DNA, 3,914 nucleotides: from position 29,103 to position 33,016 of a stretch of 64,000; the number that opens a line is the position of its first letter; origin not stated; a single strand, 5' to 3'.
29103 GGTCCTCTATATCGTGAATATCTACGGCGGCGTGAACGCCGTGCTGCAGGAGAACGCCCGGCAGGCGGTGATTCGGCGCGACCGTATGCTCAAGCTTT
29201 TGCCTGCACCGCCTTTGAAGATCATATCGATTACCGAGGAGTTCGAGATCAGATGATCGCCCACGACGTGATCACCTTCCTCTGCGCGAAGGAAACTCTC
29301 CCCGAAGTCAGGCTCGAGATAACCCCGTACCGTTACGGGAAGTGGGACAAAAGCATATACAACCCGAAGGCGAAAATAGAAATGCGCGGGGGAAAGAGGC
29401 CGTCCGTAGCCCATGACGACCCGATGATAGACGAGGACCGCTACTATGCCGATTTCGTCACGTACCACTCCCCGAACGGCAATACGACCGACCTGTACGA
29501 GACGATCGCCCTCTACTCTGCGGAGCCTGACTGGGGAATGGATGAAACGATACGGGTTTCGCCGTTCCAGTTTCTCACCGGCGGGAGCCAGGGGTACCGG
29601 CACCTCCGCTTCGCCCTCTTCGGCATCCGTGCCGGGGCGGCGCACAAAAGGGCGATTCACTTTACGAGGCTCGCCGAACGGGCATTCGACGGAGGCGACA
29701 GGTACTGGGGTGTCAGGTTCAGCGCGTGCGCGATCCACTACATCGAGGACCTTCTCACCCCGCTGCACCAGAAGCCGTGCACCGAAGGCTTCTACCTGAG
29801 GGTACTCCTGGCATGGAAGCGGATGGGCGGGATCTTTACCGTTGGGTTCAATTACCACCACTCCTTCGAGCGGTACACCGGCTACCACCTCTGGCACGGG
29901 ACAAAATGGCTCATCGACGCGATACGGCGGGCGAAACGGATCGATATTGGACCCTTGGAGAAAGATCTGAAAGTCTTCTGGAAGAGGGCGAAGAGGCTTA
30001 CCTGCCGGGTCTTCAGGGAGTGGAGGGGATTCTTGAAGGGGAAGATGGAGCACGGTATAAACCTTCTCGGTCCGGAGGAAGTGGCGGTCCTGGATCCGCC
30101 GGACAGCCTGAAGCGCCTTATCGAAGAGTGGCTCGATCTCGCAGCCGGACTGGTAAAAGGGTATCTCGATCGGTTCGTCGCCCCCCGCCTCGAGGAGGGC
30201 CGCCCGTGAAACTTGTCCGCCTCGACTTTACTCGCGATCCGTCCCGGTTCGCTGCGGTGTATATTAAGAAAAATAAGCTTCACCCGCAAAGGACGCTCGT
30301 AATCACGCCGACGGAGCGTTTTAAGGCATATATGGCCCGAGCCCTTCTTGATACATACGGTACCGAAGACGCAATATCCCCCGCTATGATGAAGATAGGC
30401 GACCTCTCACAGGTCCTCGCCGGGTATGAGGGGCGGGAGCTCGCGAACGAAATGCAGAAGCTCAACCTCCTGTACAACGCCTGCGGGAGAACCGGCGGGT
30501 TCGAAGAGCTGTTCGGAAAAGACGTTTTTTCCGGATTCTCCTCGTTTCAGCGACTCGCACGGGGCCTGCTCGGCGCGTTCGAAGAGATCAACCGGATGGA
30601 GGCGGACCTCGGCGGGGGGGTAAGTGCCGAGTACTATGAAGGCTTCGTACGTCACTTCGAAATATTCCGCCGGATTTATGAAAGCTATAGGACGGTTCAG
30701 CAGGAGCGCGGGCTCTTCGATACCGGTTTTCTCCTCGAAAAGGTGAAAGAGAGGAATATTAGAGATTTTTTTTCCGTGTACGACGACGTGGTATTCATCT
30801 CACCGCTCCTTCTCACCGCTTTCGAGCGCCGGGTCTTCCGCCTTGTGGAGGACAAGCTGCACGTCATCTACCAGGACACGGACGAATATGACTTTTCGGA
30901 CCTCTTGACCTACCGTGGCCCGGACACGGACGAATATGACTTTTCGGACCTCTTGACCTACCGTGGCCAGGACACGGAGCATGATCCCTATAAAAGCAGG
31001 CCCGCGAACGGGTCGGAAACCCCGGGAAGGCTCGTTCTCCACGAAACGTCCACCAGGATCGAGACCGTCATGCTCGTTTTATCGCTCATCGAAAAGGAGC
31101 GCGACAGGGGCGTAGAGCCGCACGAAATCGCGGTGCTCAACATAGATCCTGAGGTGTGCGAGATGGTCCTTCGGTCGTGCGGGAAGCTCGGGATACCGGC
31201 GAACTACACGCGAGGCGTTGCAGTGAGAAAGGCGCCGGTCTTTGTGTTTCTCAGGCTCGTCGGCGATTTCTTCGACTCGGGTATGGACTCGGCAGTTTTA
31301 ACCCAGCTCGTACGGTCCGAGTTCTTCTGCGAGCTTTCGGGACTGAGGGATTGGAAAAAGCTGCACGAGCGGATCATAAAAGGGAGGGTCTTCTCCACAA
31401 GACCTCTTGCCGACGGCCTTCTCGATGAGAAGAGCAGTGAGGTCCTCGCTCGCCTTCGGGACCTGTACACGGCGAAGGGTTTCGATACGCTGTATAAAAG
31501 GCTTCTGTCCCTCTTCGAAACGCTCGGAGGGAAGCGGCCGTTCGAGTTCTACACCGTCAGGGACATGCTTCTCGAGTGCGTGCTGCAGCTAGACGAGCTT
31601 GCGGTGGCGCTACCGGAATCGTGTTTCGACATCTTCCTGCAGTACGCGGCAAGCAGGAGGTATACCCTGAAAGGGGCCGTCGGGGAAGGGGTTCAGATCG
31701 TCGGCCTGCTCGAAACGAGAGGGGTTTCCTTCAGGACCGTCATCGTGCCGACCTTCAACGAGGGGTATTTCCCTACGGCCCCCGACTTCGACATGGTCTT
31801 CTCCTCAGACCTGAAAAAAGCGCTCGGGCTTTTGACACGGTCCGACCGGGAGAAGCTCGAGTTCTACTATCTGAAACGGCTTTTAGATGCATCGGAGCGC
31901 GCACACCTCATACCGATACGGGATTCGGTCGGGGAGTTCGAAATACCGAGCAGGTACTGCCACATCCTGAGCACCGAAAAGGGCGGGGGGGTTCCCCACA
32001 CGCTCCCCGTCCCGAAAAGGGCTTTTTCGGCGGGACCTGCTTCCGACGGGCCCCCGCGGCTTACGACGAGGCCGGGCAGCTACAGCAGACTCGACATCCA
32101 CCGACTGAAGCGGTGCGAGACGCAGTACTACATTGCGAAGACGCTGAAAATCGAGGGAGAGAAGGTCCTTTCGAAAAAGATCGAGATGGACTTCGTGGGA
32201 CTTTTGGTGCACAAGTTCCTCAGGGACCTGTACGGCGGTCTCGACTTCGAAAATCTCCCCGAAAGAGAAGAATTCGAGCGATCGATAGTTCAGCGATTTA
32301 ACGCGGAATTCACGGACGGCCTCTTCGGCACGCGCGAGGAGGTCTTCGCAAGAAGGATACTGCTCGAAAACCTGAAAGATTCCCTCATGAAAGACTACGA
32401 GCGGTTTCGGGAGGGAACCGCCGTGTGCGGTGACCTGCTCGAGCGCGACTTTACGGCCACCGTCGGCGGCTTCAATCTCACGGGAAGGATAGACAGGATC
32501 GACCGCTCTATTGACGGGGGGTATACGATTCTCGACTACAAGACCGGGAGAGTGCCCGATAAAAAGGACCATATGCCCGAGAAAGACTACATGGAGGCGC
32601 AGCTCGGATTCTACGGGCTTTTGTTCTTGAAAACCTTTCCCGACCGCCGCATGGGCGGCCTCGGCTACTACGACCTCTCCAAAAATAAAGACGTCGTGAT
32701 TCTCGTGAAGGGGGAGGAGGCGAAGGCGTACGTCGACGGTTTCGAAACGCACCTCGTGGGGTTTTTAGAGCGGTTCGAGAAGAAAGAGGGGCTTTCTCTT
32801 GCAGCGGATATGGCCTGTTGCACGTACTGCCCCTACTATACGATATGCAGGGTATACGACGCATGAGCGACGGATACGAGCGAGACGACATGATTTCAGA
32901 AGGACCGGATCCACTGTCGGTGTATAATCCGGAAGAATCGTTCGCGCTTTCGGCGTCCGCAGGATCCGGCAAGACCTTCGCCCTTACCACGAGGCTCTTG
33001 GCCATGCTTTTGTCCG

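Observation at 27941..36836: Seven genes fused by 4-bp start/stop overlaps: YidD-like - secreted TPR protein - Zn-PLC-like - AddB - AddA - nitrilase-family hydrolase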

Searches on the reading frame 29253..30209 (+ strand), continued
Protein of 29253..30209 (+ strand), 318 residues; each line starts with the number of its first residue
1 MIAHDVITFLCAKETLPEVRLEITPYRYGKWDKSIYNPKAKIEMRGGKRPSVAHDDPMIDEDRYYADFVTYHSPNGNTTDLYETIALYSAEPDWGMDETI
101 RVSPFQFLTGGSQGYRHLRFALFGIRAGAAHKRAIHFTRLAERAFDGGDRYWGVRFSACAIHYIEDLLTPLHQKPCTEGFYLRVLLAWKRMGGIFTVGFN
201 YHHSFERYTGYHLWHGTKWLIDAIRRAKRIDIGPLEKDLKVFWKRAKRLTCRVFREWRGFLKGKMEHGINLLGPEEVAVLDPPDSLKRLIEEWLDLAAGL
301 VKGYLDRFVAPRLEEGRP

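Call 27: search_protein_families(library=pfam, proteins=[L020:6923-8044:+, L028:2984-4279:+, L054:8903-9658:-, L072:6974-8071:+, L024:11035-12498:+, L028:1214-2023:+, L028:4236-4802:+, L072:6035-6961:+, L020:5896-6528:-, L082:1711-4737:+], max_evalue=0.001)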
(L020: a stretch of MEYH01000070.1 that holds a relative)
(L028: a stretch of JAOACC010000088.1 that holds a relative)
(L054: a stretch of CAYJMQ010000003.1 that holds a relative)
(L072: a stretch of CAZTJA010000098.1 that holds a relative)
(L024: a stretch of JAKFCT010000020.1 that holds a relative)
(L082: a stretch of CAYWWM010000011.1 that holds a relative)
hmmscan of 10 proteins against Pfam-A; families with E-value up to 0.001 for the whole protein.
L020:6923-8044:+ (373 aa): 1 family
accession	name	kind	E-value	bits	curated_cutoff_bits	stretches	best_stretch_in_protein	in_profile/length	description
PF02615.19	Ldh_2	-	8.3e-122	406.9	38.8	1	11-355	1-332/333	Malate/L-lactate dehydrogenase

L028:2984-4279:+ (431 aa): 4 families
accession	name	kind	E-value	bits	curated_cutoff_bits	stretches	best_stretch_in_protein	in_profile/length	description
PF00005.33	ABC_tran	-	2e-35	122.8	25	1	25-174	1-137/137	ABC transporter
PF13304.12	AAA_21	-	7.5e-09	36.5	27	0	38-60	2-24/304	AAA domain, putative AbiEii toxin, Type IV TA system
PF02463.25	SMC_N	-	6.7e-05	22.9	40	0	37-194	26-189/220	RecF/RecN/SMC N terminal domain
PF13175.12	AAA_15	-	0.00017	21.8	32.1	0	37-131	25-107/374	AAA ATPase domain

L054:8903-9658:- (251 aa): 4 families
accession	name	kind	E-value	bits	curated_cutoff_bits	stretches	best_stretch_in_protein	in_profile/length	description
PF13413.12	HTH_25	-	1.3e-15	57.4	24.6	1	11-67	2-58/62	Helix-turn-helix domain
PF13464.11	RodZ_C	-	1.4e-06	28.6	23.9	1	165-221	2-59/72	RodZ C-terminal domain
PF12844.13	HTH_19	-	2.8e-06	27.6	30.2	1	8-72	1-59/64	Helix-turn-helix domain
PF13560.12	HTH_31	-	0.00014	22.5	27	1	7-68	2-58/64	Helix-turn-helix domain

L072:6974-8071:+ (365 aa): 2 families
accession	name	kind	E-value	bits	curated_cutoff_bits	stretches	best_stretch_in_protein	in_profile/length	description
PF20903.3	SPL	-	2.5e-31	109.3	27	1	87-285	82-283/338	Spore photoproduct lyase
PF04055.27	Radical_SAM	-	1.3e-08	35.6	29.5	1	87-244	2-157/166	Radical SAM superfamily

L024:11035-12498:+ (487 aa): 6 families
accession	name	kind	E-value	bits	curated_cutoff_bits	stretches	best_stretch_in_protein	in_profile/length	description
PF00448.28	SRP54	-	4.2e-74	248.9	22.7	1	101-295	2-196/196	SRP54-type protein, GTPase domain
PF02978.25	SRP_SPB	-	2.4e-33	114.8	27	1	326-428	1-91/91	Signal peptide binding domain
PF02881.24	SRP54_N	-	1.2e-23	83.5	22.4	1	5-82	1-75/75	SRP54-type protein, helical bundle domain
PF01656.29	CbiA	-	4.6e-07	30.3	25.4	1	107-253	6-87/125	CobQ/CobB/MinD/ParA nucleotide binding domain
PF13401.12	AAA_22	-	9.5e-06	26.4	27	1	102-210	7-110/130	AAA domain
PF06414.18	Zeta_toxin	-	0.0004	20.3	22.3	1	101-191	17-103/199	Zeta toxin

L028:1214-2023:+ (269 aa): 1 family
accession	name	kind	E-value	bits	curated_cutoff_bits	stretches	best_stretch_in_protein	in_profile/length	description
PF02535.28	Zip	-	6.8e-28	98.3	35.1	2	117-264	175-322/323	ZIP Zinc transporter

L028:4236-4802:+ (188 aa): 1 family
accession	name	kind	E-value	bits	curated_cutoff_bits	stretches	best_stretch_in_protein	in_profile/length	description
PF03167.25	UDG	-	6.2e-35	120.8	24.3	1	31-168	1-127/141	Uracil DNA glycosylase superfamily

L072:6035-6961:+ (308 aa): 1 family
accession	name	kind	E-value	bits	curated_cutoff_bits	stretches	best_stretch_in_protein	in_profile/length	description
PF02195.25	ParB_N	-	0.00011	22.5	26.3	1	31-99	26-94/95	ParB N-terminal domain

L020:5896-6528:- (210 aa): 2 families
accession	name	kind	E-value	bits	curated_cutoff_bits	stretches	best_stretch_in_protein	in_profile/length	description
PF07729.17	FCD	-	8.5e-19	68.6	24.3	1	77-195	1-122/125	FCD domain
PF00392.27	GntR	-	1e-14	54.3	27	1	8-67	4-64/64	Bacterial regulatory proteins, gntR family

L082:1711-4737:+ (1008 aa): 8 families
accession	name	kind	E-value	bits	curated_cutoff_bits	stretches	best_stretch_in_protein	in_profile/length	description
PF00580.27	UvrD-helicase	-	8e-61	206.5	23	1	10-292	1-268/271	UvrD/REP helicase N-terminal domain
PF12705.13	PDDEXK_1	-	1.1e-40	140.6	22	1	755-988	1-247/247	PD-(D/E)XK nuclease superfamily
PF13361.12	UvrD_C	-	2.4e-36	126.3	25.6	2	605-685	283-348/350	UvrD-like helicase C-terminal domain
PF13245.12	AAA_19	-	5.5e-19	69.1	25.1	1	14-280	1-134/134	AAA domain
PF13538.12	UvrD_C_2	-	1.1e-09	38.4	27.4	1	655-682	24-51/52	UvrD-like helicase C-terminal domain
PF01443.25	Viral_helicase1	-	6.5e-07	29.8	21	0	663-684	207-228/228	Viral superfamily 1 RNA helicase core domain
PF13604.12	AAA_30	-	5.4e-05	23.4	27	0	9-71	1-62/191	AAA domain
PF13191.12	AAA_16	-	0.00023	22.1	32.6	0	177-268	92-166/167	AAA ATPase domain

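Call 30: search_protein_families(library=pfam, alignment_id=A1, max_evalue=1)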
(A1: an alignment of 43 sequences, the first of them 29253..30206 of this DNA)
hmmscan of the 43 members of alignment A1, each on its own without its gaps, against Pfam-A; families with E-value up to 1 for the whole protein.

A. member 1, window:29253-30206:+ (318 aa): 0 families

B. families by the number of members that match (of 43 scanned): 4 families
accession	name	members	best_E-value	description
PF00882.24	Zn_dep_PLPC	1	0.0012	Zinc dependent phospholipase C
PF19934.4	DUF6397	1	0.11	Family of unknown function (DUF6397)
PF17655.7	IRK_C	1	0.26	Inward rectifier potassium channel C-terminal domain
PF01974.23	tRNA_int_endo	1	0.27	tRNA intron endonuclease, catalytic C-terminal domain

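Call 39: search_protein_families(library=pfam, alignment_id=A2, max_evalue=0.00001)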
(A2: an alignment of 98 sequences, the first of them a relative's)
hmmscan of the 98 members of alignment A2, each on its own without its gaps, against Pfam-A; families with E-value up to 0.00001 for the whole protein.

A. member 1, L020:9132-9482:+ (117 aa): 0 families

B. families by the number of members that match (of 98 scanned): 75 families (the first 25 are shown)
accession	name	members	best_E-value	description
PF02615.19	Ldh_2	9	8.2e-126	Malate/L-lactate dehydrogenase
PF00005.33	ABC_tran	6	3.7e-37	ABC transporter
PF03167.25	UDG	6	3.2e-36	Uracil DNA glycosylase superfamily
PF13304.12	AAA_21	6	5.8e-10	AAA domain, putative AbiEii toxin, Type IV TA system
PF20903.3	SPL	5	2.5e-31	Spore photoproduct lyase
PF02535.28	Zip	5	1.5e-28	ZIP Zinc transporter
PF12705.13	PDDEXK_1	3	1e-40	PD-(D/E)XK nuclease superfamily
PF03449.20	GreA_GreB_N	3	3.5e-30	Transcription elongation factor, N-terminal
PF01272.25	GreA_GreB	3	5.9e-27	Transcription elongation factor, GreA/GreB, C-term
PF02229.22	PC4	3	2.7e-09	Transcriptional Coactivator p15 (PC4)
PF04055.27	Radical_SAM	3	1.3e-08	Radical SAM superfamily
PF11369.13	DUF3160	2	3.2e-196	Protein of unknown function (DUF3160)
PF00448.28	SRP54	2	1.6e-74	SRP54-type protein, GTPase domain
PF00580.27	UvrD-helicase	2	2.9e-63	UvrD/REP helicase N-terminal domain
PF02581.23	TMP-TENI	2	1.1e-62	Thiamine monophosphate synthase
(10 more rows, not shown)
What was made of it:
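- Many neighbours of g3 homologues are unrelated to DNA: Ldh_2 in 9 loci, plus SRP54, RodZ-like, GreA and ABC/ZIP transporters (calls 27, 39).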

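Call 50: search_protein_representatives(alignment_id=A1)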
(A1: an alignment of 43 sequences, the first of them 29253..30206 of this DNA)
Query: 43 sequences, 316 profile positions. Proteins with E-value up to 0.001 (for the whole library): 552; up to 1e-10: 265; up to 1e-30: 45. The best 150 are listed.
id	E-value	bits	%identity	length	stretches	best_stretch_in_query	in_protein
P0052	7.4e-136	469.1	-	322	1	1-313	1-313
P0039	1.1e-134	465.3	-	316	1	1-314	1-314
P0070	2.0e-99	349.5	-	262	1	54-313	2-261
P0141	2.6e-72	260.4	-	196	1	119-312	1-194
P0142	2.1e-62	227.8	-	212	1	119-312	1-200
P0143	5.6e-59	216.6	-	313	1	1-306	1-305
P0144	3.6e-58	213.9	-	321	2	77-304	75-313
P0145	1.4e-56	208.7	-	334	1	3-306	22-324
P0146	3.8e-56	207.2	-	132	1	1-127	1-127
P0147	8.4e-55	202.8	-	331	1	4-308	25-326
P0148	6.8e-54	199.9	-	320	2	74-288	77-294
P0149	3.3e-53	197.6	-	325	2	78-297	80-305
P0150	5.6e-50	187.0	-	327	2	80-289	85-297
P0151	7.9e-50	186.5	-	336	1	3-310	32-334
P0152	1.4e-48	182.4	-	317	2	77-304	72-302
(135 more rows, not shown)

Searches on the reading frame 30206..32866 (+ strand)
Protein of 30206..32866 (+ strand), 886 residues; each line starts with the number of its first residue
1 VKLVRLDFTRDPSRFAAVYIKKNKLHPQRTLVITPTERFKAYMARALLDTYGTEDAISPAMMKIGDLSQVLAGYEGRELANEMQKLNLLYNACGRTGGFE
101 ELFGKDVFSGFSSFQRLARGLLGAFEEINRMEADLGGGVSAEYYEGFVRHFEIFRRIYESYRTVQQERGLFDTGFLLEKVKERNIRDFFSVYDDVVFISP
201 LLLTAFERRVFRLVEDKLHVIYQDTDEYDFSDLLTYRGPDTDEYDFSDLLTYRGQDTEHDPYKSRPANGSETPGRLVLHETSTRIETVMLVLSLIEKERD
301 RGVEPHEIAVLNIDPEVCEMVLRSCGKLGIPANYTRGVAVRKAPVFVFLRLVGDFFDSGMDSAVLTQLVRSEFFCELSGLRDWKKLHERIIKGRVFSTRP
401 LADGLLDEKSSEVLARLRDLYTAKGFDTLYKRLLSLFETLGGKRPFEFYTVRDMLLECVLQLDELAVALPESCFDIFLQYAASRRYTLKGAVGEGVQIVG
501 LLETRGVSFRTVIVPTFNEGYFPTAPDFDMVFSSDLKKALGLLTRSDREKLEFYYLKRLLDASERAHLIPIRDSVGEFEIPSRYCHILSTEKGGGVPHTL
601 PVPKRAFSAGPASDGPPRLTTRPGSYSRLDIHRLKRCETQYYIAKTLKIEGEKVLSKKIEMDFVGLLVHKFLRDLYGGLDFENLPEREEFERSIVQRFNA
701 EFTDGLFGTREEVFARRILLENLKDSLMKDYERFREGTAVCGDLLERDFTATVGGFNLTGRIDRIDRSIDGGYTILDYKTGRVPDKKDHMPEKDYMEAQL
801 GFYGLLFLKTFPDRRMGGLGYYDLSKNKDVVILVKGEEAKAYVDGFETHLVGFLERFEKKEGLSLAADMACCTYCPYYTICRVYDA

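Call 4: search_protein_families(library=pfam, proteins=[window:30206-32866:+], max_evalue=0.01)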
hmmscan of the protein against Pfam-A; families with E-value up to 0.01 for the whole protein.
window:30206-32866:+ (886 aa): 1 family
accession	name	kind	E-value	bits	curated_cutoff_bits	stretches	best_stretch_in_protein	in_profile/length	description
PF12705.13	PDDEXK_1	-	2.1e-26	93.8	22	1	630-882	6-247/247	PD-(D/E)XK nuclease superfamily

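Call 5: search_protein_families(library=ncbifam, proteins=[window:30206-32866:+], max_evalue=0.01)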
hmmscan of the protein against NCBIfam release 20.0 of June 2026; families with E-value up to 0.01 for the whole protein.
window:30206-32866:+ (886 aa): 2 families
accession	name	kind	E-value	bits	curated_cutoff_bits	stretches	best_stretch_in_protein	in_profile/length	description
TIGR02786.1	addB_alphas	equivalog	4.6e-20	71.4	486.5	2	616-807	743-927/1024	double-strand break repair protein AddB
TIGR03623.1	TIGR03623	subfamily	2.7e-14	52.3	299.6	1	732-825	713-797/876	probable DNA repair protein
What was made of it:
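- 30206..32866 (+): g4: AddB-like nuclease subunit of 886 aa. It has no Walker A motif. It has a C-terminal PD-(D/E)XK nuclease with DYK at residue 777, and a terminal cysteine cluster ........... of the iron-sulfur type. There is a partial match to TIGR02786 (AddB), below its cut-off (calls 4, 5).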

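Call 41: search_solved_structures(query=window:30206-32863:+, max_evalue=0.001)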
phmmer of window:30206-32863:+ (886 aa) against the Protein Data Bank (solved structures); distinct sequences matched with E-value up to 0.001: 0.
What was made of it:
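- Closest known: AddAB helicase-nuclease. Different: They fall well below every NCBIfam equivalog cut-off, and AddB has no PDB sequence match (calls 5, 41).
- Tried and rejected: No hit (call 41).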
